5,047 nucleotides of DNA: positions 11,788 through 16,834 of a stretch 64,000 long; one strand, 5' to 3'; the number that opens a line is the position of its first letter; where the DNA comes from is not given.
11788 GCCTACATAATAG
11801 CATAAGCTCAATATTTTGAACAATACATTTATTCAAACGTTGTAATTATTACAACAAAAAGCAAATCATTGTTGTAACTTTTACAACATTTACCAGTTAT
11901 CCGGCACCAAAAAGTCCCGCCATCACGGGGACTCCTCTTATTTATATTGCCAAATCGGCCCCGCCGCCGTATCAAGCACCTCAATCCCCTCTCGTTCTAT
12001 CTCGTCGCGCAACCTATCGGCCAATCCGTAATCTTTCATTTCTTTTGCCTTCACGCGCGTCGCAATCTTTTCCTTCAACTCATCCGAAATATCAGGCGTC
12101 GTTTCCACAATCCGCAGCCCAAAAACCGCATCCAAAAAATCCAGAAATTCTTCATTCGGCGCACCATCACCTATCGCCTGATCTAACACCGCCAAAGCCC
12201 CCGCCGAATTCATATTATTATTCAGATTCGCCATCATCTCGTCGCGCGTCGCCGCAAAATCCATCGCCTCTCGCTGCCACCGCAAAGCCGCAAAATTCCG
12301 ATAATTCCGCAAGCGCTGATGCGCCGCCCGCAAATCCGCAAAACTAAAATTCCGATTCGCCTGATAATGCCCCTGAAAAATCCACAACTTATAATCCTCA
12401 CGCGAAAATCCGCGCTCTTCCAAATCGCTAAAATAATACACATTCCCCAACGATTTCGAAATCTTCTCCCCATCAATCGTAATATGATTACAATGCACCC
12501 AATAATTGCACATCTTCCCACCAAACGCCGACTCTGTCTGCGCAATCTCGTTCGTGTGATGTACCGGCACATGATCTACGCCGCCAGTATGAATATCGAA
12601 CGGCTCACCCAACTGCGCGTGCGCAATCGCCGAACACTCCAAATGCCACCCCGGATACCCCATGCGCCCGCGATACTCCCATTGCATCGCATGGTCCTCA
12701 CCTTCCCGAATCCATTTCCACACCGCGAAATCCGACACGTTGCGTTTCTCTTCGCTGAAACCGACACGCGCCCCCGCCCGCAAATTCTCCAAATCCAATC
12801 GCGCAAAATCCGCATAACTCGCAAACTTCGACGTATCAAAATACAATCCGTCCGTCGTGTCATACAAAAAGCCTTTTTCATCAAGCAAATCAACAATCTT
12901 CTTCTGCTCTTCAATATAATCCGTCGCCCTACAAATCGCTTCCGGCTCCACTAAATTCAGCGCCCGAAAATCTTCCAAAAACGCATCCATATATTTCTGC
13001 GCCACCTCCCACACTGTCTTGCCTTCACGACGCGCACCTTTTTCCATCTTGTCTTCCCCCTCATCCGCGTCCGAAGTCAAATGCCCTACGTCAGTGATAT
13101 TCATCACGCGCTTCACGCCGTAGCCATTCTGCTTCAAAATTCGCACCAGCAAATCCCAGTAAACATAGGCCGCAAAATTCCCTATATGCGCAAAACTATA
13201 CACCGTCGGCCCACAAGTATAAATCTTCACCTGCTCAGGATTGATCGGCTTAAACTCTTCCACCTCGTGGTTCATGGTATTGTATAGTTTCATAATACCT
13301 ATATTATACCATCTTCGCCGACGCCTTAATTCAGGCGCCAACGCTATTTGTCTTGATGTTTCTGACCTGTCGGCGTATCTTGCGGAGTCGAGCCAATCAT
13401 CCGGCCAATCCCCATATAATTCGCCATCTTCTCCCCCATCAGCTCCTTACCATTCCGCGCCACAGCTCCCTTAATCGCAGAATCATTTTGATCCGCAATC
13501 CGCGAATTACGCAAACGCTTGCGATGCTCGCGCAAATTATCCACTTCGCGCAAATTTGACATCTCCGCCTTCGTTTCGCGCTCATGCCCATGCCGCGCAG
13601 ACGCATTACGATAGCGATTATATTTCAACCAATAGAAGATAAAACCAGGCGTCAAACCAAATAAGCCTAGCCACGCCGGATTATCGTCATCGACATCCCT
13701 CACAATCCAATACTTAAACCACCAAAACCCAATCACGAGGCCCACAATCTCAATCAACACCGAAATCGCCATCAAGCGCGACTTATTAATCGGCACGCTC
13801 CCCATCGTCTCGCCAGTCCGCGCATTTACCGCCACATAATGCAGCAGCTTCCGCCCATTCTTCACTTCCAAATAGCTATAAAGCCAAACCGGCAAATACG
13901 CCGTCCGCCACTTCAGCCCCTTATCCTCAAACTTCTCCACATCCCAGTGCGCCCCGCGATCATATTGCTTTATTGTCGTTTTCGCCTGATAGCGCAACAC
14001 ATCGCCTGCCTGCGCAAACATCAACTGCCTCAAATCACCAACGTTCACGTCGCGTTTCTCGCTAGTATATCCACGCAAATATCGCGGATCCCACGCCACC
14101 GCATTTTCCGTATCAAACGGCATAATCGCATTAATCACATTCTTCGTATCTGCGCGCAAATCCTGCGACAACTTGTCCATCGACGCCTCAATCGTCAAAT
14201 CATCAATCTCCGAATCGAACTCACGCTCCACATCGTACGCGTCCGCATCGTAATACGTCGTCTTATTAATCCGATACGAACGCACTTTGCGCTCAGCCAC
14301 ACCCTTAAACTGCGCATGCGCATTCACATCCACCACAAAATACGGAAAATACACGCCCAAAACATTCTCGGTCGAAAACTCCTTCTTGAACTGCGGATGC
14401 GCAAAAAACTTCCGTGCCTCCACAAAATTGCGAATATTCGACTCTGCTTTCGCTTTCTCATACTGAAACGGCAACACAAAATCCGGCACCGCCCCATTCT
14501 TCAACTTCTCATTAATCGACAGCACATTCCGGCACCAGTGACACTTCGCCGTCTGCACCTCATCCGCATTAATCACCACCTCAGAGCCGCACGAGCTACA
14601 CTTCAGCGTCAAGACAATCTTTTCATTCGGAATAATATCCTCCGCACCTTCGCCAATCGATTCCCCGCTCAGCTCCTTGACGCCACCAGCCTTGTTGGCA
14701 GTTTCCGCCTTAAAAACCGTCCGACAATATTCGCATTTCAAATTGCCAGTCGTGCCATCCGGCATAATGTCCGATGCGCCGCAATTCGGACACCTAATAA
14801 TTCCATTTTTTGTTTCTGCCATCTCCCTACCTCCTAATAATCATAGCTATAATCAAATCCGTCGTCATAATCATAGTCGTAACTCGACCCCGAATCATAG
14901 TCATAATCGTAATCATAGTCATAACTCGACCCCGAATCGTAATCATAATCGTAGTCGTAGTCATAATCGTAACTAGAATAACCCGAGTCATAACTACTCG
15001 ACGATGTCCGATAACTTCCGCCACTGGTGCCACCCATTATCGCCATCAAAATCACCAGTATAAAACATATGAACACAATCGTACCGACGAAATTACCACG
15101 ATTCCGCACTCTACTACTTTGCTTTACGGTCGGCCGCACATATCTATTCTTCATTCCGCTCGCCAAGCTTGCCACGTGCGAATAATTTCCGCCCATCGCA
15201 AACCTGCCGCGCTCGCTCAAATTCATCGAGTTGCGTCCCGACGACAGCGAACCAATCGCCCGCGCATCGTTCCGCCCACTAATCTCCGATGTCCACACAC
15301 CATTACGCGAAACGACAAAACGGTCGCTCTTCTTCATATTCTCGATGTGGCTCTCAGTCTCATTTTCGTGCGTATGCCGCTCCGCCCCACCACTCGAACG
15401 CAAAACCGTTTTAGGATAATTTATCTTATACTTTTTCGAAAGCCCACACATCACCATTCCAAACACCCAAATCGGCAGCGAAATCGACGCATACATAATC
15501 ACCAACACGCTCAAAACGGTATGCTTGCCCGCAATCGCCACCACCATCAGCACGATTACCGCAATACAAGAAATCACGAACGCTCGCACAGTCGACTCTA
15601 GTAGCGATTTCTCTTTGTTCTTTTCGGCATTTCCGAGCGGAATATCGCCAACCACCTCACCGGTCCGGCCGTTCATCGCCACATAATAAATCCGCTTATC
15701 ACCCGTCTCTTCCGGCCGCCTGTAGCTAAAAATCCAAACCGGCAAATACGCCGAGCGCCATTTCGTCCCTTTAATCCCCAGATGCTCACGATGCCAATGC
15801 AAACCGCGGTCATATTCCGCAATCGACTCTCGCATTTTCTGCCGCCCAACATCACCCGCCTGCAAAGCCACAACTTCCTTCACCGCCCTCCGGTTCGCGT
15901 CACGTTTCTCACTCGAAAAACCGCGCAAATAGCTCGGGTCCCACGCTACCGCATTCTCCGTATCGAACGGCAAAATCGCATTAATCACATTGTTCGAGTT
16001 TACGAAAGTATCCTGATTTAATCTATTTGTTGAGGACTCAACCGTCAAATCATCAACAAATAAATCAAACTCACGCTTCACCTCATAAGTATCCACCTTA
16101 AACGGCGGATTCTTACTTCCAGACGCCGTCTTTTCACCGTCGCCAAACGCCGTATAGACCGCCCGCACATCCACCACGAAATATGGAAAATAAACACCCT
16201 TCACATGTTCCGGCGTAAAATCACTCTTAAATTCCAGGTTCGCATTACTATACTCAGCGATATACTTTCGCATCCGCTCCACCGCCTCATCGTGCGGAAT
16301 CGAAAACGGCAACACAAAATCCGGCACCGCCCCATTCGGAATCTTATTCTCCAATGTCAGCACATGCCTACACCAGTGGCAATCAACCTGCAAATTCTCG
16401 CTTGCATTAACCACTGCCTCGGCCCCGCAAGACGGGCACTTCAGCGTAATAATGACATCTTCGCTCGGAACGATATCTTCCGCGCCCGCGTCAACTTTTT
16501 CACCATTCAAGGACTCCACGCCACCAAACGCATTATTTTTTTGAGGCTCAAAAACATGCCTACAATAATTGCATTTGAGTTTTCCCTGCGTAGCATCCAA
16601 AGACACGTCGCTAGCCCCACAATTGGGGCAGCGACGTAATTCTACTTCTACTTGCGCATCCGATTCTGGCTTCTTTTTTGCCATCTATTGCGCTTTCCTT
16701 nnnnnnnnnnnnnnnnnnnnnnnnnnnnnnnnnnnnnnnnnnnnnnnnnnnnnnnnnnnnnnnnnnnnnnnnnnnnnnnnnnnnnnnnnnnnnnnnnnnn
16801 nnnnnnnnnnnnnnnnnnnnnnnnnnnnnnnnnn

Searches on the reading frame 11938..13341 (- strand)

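Call 23: search_protein_families(library=pfam, proteins=[window:11938-13341:-], max_evalue=0.001)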
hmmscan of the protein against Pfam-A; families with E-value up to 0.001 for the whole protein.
window:11938-13341:- (467 aa): 3 families
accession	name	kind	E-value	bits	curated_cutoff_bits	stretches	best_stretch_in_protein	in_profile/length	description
PF01406.26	tRNA-synt_1e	-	4.2e-81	273.1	27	1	30-340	2-299/301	tRNA synthetases class I (C) catalytic domain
PF09334.17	tRNA-synt_1g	-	1.2e-08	34.6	20.1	1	50-178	13-132/391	tRNA synthetases class I (M)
PF00133.28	tRNA-synt_1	-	0.0008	18.7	22.7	0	37-178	24-175/414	tRNA synthetases class I (I, L, M and V)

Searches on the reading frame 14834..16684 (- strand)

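Call 23: search_protein_families(library=pfam, proteins=[window:14834-16684:-], max_evalue=0.001)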
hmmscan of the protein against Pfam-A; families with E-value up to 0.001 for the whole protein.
window:14834-16684:- (616 aa): 4 families
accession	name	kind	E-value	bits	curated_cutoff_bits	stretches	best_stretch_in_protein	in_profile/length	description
PF01667.23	Ribosomal_S27e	-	4.4e-05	23.5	24.5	0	80-109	7-36/55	Ribosomal protein S27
PF13719.11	Zn_ribbon_5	-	0.00028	21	29.3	0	18-45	4-35/37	zinc-ribbon domain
PF08271.17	Zn_Ribbon_TF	-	0.00056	19.8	29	0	18-47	2-31/43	TFIIB zinc-binding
PF22191.2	IBR_1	-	0.00073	19.8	27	0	80-107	3-29/47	IBR domain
